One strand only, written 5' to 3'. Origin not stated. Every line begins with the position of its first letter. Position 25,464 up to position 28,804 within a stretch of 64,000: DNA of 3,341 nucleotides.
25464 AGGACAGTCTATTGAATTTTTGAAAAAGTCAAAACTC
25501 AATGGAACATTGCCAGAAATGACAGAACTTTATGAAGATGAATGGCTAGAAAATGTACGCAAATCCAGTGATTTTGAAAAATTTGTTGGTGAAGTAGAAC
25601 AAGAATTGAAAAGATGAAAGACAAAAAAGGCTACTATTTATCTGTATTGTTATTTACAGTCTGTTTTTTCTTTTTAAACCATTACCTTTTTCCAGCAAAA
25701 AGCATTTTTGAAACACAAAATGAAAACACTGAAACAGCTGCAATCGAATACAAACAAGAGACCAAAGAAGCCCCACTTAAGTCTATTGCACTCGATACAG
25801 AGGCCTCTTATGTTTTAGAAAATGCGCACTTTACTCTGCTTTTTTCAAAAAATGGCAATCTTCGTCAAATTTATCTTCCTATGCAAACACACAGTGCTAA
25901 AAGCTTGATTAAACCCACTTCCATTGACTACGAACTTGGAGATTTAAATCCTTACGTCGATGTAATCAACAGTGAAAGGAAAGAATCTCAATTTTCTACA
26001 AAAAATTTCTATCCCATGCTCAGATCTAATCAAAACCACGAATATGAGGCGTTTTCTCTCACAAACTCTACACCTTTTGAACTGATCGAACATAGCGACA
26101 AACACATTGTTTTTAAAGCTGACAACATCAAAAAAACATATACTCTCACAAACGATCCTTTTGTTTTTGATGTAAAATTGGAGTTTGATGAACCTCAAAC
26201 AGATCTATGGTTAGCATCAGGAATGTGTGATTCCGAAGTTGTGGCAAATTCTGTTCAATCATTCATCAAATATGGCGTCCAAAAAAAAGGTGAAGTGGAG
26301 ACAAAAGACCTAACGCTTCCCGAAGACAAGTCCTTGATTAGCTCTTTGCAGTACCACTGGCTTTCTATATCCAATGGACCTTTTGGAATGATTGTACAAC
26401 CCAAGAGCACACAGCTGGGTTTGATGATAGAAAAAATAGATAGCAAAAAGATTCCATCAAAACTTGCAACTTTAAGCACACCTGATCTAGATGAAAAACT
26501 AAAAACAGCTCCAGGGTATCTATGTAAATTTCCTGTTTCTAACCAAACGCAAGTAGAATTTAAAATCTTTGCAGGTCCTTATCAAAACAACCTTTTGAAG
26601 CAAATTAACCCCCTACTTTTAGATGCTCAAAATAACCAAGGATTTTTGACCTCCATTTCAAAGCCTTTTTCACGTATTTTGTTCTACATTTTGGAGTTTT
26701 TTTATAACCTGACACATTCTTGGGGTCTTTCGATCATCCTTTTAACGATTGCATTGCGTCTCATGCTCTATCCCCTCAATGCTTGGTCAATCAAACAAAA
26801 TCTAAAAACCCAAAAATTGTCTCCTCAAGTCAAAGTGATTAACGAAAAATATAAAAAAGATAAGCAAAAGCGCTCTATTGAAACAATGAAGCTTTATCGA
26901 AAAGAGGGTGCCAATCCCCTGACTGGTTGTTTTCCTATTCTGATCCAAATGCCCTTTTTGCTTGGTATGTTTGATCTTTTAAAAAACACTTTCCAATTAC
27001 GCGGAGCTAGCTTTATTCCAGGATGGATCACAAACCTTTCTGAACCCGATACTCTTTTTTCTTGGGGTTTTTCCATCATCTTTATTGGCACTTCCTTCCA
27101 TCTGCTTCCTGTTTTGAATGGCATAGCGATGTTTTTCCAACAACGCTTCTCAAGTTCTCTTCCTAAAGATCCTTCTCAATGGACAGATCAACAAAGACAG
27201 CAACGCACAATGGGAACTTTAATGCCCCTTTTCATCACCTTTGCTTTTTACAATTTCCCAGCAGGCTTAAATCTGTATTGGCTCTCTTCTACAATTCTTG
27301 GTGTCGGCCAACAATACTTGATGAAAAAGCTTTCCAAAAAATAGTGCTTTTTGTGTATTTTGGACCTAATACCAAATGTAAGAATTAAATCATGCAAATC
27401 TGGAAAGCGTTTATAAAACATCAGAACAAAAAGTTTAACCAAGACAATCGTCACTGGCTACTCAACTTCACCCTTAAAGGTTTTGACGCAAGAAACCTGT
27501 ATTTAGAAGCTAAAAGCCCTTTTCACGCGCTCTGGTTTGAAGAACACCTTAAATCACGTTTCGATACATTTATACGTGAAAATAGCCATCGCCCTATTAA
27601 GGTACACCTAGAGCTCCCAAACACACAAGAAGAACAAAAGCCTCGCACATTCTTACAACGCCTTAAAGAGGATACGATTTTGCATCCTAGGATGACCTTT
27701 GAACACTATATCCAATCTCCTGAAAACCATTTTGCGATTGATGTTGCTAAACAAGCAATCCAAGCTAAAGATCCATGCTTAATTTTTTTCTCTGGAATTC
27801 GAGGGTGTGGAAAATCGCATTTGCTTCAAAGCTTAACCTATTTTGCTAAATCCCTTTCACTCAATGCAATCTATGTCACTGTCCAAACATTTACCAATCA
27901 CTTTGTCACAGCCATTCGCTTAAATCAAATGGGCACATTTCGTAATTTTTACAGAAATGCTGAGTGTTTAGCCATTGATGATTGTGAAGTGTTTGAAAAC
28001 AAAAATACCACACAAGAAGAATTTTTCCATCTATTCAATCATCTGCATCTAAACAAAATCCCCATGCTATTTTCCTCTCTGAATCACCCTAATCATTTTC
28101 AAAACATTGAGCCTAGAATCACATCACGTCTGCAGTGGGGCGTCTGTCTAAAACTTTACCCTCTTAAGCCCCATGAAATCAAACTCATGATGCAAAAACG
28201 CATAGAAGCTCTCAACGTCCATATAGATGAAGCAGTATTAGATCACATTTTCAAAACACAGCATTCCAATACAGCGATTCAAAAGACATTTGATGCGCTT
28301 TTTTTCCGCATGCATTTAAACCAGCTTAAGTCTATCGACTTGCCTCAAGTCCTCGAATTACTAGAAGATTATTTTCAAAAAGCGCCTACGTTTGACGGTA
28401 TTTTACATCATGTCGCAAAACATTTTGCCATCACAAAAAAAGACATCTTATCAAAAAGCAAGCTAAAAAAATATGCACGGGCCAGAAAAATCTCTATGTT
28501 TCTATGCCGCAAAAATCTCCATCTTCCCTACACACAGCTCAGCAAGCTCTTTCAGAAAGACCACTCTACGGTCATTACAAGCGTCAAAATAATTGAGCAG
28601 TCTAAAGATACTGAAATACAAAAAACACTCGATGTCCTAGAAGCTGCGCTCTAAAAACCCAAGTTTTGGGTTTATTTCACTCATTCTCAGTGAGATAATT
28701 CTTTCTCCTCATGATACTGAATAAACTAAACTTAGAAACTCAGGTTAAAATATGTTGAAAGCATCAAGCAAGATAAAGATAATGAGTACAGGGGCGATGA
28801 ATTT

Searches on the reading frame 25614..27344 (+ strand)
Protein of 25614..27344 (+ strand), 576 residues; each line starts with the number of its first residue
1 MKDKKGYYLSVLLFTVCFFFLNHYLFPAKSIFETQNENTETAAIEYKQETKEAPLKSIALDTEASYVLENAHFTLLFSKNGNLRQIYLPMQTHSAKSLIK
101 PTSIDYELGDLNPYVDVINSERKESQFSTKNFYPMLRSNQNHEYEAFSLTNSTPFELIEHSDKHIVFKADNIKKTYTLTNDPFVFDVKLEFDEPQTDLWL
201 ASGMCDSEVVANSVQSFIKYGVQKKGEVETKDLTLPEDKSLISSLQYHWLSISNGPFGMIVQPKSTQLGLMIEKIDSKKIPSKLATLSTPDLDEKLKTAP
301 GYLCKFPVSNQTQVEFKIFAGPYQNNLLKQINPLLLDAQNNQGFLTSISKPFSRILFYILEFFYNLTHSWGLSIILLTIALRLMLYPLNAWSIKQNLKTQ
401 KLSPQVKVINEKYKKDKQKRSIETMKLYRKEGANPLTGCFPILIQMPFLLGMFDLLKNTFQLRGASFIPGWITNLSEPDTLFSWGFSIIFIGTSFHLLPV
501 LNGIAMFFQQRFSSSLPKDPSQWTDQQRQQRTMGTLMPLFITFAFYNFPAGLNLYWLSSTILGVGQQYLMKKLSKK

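Call 9: search_protein_families(library=pfam, proteins=[window:25614-27344:+])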
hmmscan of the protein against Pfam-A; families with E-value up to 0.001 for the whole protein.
window:25614-27344:+ (576 aa): 1 family
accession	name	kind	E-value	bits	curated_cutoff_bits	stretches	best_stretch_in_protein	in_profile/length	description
PF02096.25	60KD_IMP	-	8.2e-55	185.7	35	1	370-572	1-163/163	60Kd inner membrane protein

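Call 17: find_encoding_contigs(protein=window:25614-27344:+, flank=10000, max_places=10)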
Protein window:25614-27344:+ (576 aa): 2 contigs read that carry it; 2 places shown.
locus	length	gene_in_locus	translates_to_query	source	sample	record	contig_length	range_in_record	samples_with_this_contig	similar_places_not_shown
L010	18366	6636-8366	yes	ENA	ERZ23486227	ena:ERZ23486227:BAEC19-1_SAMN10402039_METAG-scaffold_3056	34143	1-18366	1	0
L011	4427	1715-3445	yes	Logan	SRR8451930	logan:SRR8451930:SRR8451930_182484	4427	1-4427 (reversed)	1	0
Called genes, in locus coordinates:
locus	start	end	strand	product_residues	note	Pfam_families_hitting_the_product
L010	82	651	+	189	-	PF00293:NUDIX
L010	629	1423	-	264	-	-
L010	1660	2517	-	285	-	PF01790:LGT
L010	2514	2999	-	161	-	-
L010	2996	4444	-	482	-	PF03448:MgtE_N, PF00571:CBS, PF01769:MgtE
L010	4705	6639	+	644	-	-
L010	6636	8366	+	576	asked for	PF02096:60KD_IMP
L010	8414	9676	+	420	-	PF00308:Bac_DnaA, PF08299:Bac_DnaA_C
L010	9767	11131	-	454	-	PF00209:SNF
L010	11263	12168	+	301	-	PF05656:DUF805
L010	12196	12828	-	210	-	PF08123:DOT1 (weak), PF00398:RrnaAD (weak), PF13649:Methyltransf_25 (weak)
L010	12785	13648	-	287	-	PF13483:Lactamase_B_3, PF12706:Lactamase_B_2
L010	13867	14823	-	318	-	PF00753:Lactamase_B (faint), PF13483:Lactamase_B_3, PF12706:Lactamase_B_2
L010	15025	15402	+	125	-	-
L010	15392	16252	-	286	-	-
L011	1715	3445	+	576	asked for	PF02096:60KD_IMP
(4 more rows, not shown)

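Call 29: list_cluster_members(proteins=[P0001, window:25614-27344:+, window:17610-18983:-])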
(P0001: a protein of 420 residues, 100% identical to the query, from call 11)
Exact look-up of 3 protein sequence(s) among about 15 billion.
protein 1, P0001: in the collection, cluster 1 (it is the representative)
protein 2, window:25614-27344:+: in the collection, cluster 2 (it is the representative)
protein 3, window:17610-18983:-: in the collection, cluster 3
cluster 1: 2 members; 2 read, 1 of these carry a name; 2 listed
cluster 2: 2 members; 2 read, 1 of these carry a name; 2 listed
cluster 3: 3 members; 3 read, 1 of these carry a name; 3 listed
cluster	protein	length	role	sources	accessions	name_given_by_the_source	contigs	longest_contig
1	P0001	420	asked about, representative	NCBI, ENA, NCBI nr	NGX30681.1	MAG: Chromosomal replication initiator protein DnaA [Chlamydiae bacterium] | Chromosomal replication initiator protein DnaA [Chlamydiota bacterium]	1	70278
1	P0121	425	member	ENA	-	-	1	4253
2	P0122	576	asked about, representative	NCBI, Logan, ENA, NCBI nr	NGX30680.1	MAG: Membrane protein insertase YidC [Chlamydiae bacterium] | Membrane protein insertase YidC [Chlamydiota bacterium]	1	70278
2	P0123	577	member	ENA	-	-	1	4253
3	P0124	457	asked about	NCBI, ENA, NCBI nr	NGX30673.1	MAG: Glutamate/gamma-aminobutyrate antiporter [Chlamydiae bacterium] | Glutamate/gamma-aminobutyrate antiporter [Chlamydiota bacterium]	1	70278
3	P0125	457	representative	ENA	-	-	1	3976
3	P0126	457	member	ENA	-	-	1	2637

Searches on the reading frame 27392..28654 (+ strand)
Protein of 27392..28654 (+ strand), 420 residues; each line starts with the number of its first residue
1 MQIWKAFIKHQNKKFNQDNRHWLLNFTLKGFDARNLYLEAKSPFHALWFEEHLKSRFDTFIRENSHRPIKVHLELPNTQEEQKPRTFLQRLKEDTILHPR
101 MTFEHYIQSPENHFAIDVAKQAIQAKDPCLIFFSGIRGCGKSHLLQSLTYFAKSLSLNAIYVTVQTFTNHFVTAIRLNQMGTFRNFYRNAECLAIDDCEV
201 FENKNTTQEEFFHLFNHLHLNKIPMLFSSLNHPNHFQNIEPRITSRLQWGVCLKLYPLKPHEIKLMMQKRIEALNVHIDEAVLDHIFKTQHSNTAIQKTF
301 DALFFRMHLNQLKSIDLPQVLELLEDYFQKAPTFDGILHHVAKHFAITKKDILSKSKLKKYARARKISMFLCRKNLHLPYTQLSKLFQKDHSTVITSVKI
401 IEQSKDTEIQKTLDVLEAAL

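Call 9: search_protein_families(library=pfam, proteins=[window:27392-28654:+])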
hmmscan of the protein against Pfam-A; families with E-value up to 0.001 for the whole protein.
window:27392-28654:+ (420 aa): 3 families
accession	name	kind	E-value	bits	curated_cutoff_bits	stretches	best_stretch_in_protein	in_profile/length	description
PF00308.24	Bac_DnaA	-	2.4e-34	119.3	23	1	97-252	1-160/162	Bacterial DnaA ATPAse domain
PF08299.17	Bac_DnaA_C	-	4.8e-19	68.6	31.5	1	336-399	3-67/69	Bacterial dnaA protein helix-turn-helix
PF24389.1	ORC-CDC6-like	-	0.00039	19.7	27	0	125-150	31-54/571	ORC-CDC6-like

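Call 10: find_encoding_contigs(protein=window:27392-28654:+, flank=10000, max_places=10)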
Protein window:27392-28654:+ (420 aa): no gene with exactly this product is on record in the collection.

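Call 11: find_homologous_proteins(query=window:27392-28654:+, max_evalue=1e-20)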
Query window:27392-28654:+ (420 aa): 353 proteins with E <= 1e-20 among 3036 candidates; the best 120 are listed.
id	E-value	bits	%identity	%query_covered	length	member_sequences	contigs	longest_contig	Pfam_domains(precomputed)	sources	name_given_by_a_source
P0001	4.1e-282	953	100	100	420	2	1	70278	PF00308.25,PF08299.18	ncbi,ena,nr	ncbi:MAG: Chromosomal replication initiator protein DnaA [Chlamydiae bacterium]|nr:Chromosomal repli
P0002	9.4e-126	438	51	100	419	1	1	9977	PF00308.25,PF08299.18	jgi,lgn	jgi:chromosomal replication initiator protein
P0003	7.8e-79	284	37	97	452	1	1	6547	PF01695.24,PF00308.25,PF08299.18,PF00004.36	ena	-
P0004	1.8e-78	283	37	100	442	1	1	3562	PF11638.14,PF01695.24,PF00308.25,PF08299.18,PF00004.36,PF01637.25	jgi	jgi:chromosomal replication initiator protein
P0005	4.0e-78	282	38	97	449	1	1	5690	PF01695.24,PF00308.25,PF08299.18,PF00004.36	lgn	-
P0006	7.0e-78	281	37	97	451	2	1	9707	PF11638.14,PF01695.24,PF00308.25,PF08299.18,PF00910.29,PF00004.36,PF01637.25,PF07728.21,PF13191.13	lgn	-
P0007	1.6e-76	276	37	95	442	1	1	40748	PF01695.24,PF00308.25,PF08299.18,PF00004.36,PF13401.13,PF01637.25,PF07728.21,PF25199.2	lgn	-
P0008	1.9e-76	276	37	100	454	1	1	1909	PF01695.24,PF00308.25,PF08299.18,PF00910.29,PF00004.36,PF01637.25,PF07728.21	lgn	-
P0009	6.5e-76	274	36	98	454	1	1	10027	PF01695.24,PF00308.25,PF08299.18,PF00004.36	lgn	-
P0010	1.0e-75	274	37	96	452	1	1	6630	PF01695.24,PF00308.25,PF08299.18,PF00004.36,PF13191.13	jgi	jgi:chromosomal replication initiator protein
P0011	1.4e-75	273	36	97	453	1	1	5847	PF01695.24,PF00308.25,PF08299.18,PF00004.36,PF07728.21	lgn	-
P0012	2.2e-75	273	35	97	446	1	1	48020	PF11638.14,PF01695.24,PF00308.25,PF08299.18,PF00004.36,PF01637.25,PF07728.21,PF25199.2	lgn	-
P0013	4.1e-75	272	36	97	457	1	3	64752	PF13173.13,PF01695.24,PF00308.25,PF05729.19,PF08299.18,PF00004.36,PF13401.13,PF01637.25,PF07728.21,PF25199.2,PF13191.13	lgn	-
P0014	5.5e-75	271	36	98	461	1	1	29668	PF01695.24,PF00308.25,PF08299.18,PF00004.36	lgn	-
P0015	1.0e-74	270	38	96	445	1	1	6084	PF01695.24,PF00308.25,PF08299.18,PF00004.36,PF13191.13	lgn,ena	-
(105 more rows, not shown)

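Call 12: find_encoding_contigs(protein=P0001, flank=10000, max_places=10)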
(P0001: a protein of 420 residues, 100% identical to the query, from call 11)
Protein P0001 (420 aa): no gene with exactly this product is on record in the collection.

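Call 13: find_encoding_contigs(protein=P0002, flank=10000, max_places=10)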
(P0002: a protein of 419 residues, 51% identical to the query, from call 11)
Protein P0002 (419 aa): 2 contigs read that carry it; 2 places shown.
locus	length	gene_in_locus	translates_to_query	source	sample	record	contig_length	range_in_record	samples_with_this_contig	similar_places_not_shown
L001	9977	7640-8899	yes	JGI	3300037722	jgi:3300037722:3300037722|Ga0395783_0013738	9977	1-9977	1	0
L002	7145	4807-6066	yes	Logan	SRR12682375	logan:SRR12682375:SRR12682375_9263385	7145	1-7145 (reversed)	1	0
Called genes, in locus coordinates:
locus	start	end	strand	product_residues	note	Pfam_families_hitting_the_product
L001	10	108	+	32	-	-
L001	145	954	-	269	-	-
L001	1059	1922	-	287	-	PF01790:LGT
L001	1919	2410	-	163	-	-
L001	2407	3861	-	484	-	PF03448:MgtE_N, PF00571:CBS, PF01769:MgtE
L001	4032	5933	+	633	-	PF21033:RMD1-3 (faint)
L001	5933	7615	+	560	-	PF02096:60KD_IMP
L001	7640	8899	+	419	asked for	PF00308:Bac_DnaA, PF08299:Bac_DnaA_C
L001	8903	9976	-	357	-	?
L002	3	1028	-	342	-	?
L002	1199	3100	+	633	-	PF21033:RMD1-3 (faint)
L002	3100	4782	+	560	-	PF02096:60KD_IMP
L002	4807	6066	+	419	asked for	PF00308:Bac_DnaA, PF08299:Bac_DnaA_C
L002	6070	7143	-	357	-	?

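Call 30: find_encoding_contigs(protein=P0121, flank=10000)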
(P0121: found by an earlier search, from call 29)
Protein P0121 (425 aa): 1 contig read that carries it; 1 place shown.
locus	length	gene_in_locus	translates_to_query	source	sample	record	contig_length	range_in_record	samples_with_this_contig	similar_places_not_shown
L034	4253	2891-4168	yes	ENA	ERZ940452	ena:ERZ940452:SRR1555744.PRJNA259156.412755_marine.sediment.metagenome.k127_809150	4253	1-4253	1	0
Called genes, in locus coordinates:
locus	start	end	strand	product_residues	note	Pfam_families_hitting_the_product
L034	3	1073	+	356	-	?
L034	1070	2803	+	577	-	PF02096:60KD_IMP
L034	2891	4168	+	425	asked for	PF00308:Bac_DnaA, PF08299:Bac_DnaA_C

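Call 31: find_encoding_contigs(protein=P0125, flank=10000)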
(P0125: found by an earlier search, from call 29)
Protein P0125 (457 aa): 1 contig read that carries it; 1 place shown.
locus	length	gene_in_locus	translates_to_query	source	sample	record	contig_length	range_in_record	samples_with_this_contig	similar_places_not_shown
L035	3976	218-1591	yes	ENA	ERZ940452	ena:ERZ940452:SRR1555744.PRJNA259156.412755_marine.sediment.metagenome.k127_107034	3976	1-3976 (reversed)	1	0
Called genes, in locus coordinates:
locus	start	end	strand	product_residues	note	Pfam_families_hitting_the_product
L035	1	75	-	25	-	?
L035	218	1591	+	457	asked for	PF00324:AA_permease, PF13520:AA_permease_2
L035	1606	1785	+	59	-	PF22677:Ble-like_N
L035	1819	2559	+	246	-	-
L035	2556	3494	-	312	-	PF00892:EamA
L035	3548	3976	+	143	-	?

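Call 32: find_encoding_contigs(protein=P0126, flank=10000)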
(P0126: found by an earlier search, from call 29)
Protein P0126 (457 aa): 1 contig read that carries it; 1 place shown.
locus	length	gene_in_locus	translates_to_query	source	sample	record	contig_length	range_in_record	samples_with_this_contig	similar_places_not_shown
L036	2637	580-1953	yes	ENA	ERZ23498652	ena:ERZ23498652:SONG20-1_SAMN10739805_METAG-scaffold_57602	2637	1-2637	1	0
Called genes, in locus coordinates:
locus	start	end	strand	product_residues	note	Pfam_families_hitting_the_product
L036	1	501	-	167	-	?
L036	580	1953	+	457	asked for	PF00324:AA_permease, PF13520:AA_permease_2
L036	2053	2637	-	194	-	?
